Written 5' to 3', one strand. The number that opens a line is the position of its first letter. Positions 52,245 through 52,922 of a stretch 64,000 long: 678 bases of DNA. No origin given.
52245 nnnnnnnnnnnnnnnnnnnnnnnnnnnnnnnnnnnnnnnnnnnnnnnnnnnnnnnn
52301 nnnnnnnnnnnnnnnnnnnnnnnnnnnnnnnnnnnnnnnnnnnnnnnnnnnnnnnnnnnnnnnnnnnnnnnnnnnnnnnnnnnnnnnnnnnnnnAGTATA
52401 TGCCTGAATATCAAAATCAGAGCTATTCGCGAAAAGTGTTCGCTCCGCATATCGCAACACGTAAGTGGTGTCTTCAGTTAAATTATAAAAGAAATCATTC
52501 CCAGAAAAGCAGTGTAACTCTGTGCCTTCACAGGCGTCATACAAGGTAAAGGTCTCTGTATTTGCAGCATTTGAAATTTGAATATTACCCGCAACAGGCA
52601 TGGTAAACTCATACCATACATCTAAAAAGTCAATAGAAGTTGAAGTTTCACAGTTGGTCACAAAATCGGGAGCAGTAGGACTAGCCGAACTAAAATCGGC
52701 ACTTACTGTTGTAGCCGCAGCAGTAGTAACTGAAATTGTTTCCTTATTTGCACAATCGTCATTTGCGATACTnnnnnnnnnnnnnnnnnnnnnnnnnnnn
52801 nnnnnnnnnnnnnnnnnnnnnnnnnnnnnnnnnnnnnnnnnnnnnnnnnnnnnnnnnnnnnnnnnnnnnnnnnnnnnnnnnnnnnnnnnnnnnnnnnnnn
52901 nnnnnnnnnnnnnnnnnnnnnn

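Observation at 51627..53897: Near-identical in-frame 378-bp tandem repeats in a 1339-aa T9SS cargo protein: likely recombinational size/antigenic variation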

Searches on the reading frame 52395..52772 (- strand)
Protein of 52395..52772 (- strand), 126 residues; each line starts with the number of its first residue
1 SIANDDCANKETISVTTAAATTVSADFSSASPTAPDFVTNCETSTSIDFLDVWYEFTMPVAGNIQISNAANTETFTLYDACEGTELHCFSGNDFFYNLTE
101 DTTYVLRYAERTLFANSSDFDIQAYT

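Call 6: search_protein_families(library=pfam, proteins=[window:52395-52772:-], max_evalue=1)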
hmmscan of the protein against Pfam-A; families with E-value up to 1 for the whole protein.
window:52395-52772:- (126 aa): 1 family
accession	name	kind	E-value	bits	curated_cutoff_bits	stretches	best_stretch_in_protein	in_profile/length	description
PF23759.1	GBD_T9SS_assoc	-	1.3e-41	141.9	27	1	3-122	1-116/116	Galactose binding domain-like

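Call 7: search_protein_families(library=ncbifam, proteins=[window:52395-52772:-], max_evalue=1)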
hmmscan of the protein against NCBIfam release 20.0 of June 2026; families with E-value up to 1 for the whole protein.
window:52395-52772:- (126 aa): 1 family
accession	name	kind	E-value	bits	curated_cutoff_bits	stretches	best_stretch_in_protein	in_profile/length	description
NF041699.1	Shig_StxB_1d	exception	0.69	10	199.5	0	87-120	23-56/89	Shiga toxin Stx1d subunit B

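Call 22: search_solved_structures(query=A1, max_evalue=10, show_alignments=2)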
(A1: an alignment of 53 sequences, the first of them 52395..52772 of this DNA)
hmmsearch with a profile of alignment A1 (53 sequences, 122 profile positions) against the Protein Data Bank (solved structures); distinct sequences matched with E-value up to 10: 13.
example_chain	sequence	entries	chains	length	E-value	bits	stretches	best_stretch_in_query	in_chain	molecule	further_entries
6bg1_A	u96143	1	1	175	0.77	12.9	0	35-97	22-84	Caspase-3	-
6bfl_A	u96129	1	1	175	0.77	12.9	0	35-97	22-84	Caspase-3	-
6bg0_A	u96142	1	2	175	0.79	12.9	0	35-97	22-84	Caspase-3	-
6bgk_A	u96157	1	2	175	0.83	12.8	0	35-97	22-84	Caspase-3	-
6bgs_A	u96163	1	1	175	1.3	12.2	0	40-97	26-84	Caspase-3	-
6bgr_A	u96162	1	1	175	1.4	12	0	40-97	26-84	Caspase-3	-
5ic4_A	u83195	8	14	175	1.4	12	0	40-97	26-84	Caspase-3 subunit p17 | Caspase-3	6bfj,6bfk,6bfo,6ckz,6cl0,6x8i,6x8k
6bdv_A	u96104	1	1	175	1.5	12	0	40-97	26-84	Caspase-3 subunit p17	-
6bh9_A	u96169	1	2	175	1.5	12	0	40-97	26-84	Caspase-3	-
6bg4_A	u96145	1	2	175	1.5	11.9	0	40-97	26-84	Caspase-3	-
6bgq_A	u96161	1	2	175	1.6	11.9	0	40-97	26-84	Caspase-3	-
6bha_A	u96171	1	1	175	1.8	11.7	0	40-97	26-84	Caspase-3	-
8q6t_I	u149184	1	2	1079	4.3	10.5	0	57-107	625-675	Titin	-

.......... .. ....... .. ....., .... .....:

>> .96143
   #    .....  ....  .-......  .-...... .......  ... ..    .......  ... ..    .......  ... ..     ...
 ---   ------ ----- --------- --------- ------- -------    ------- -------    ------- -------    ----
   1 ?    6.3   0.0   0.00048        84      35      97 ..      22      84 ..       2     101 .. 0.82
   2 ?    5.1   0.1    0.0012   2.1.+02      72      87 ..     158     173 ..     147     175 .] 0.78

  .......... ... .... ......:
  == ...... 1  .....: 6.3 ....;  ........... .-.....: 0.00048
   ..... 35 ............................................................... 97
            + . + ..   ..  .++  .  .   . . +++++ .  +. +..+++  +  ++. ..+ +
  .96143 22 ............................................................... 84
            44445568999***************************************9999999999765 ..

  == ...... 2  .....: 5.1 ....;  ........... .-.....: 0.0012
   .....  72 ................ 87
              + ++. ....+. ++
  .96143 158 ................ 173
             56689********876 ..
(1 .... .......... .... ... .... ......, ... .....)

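Call 30: predict_structure(alignment_id=A1)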
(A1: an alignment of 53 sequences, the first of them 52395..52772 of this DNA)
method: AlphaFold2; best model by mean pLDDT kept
length: 126 residues; sequences in the alignment: 53
mean_pLDDT: 94.3   pTM: 0.88
mean pLDDT of the five models: 94.3, 93.9, 93.8, 93.3, 89.5
residues with pLDDT >= 90: 104; 70-90: 21; 50-70: 1; < 50: 0
segments of 3 or more residues with pLDDT < 50: none
pLDDT, mean of each block of 10 residues (from residue 1): 89 98 94 86 88 97 98 96 94 98 97 94 98
secondary structure, 60 per line:
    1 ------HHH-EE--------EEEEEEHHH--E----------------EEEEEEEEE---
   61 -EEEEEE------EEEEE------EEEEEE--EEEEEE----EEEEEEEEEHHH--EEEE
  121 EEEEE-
elements in order: E21-26 E49-57 E62-67 E74-78 E85-90 E93-98 E103-111 E117-125

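Call 32: fold_search(model_id=the predicted structure, library=pdb)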
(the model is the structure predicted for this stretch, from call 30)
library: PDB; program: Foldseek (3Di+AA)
matches with E <= 10: 1597; with E <= 0.001: 0
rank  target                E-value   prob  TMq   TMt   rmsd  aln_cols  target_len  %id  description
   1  4dzg                  1.3e-03  1.00  0.48  0.51   4.4       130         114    7  Crystal structure of Aeromonas hydrophila PliG, a periplasmic lysozyme inhibitor of g-type lysozyme (released 2012-06-13)
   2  6fzw_D                1.4e-03  1.00  0.42  0.32   6.8       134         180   10  Crystal structure of the metalloproteinase enhancer PCPE-1 bound to the procollagen C propeptide trimer (long) (released 2018-07-11)
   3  7kp4_B                2.2e-03  1.00  0.46  0.44   3.4        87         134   13  Crystal structure of human claudin-4 in complex with Clostridium perfringens enterotoxin C-terminal domain (released 2020-12-09)
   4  8u5b_B                2.3e-03  1.00  0.49  0.51   5.4       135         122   12  Cryo-EM structure of human claudin-4 complex with Clostridium perfringens enterotoxin C-terminal domain and sFab COP-1 (released 2023-09-27)
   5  4dy5_A                2.4e-03  1.00  0.44  0.48   4.9       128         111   11  Crystal structure of Salmonella Typhimurium PliG, a periplasmic lysozyme inhibitor of g-type lysozyme (released 2012-06-13)
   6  5fwu                  3.0e-03  0.98  0.32  0.18   6.6        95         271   18  Wnt modulator Kremen crystal form II at 2.8A (released 2016-07-20)
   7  6ov2_B                3.2e-03  1.00  0.52  0.52   5.1       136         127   10  Crystal structure of human claudin-9 in complex with Clostridium perfringens entertoxin C-terminal domain in closed fo (released 2019-09-04)
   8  8u5f_H                3.8e-03  1.00  0.52  0.26   4.9       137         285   12  Crystal Structure of Trypsinized Clostridium perfringens Enterotoxin (released 2023-09-27)
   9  1spp_B                3.8e-03  1.00  0.44  0.48   5.1       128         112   15  THE CRYSTAL STRUCTURES OF TWO MEMBERS OF THE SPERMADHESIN FAMILY REVEAL THE FOLDING OF THE CUB DOMAIN (released 1998-06-24)
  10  2qql_A                3.8e-03  1.00  0.41  0.13   6.8       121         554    9  Neuropilin-2 a1a2b1b2 Domains in Complex with a Semaphorin-Blocking Fab (released 2007-11-20)
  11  4dy5_C                4.0e-03  1.00  0.43  0.48   4.8       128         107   12  Crystal structure of Salmonella Typhimurium PliG, a periplasmic lysozyme inhibitor of g-type lysozyme (released 2012-06-13)
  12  2o8o_A                4.8e-03  1.00  0.52  0.59   5.7       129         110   12  Crystal structure of Clostridium histolyticum colg collagenase collagen-binding domain 3B at 1.35 Angstrom resolution  (released 2007-12-11)
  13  8u5f_E                5.1e-03  1.00  0.52  0.26   5.1       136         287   11  Crystal Structure of Trypsinized Clostridium perfringens Enterotoxin (released 2023-09-27)
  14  9n4q_F                5.1e-03  1.00  0.45  0.20   8.3       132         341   13  Composite map for GluK2-2xNeto2 in the apo state (released 2025-09-17)
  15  4hpk_B                5.4e-03  1.00  0.49  0.54   6.5       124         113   14  Crystal structure of Clostridium histolyticum colg collagenase collagen-binding domain 3B at 1.35 Angstrom resolution  (released 2012-12-12)
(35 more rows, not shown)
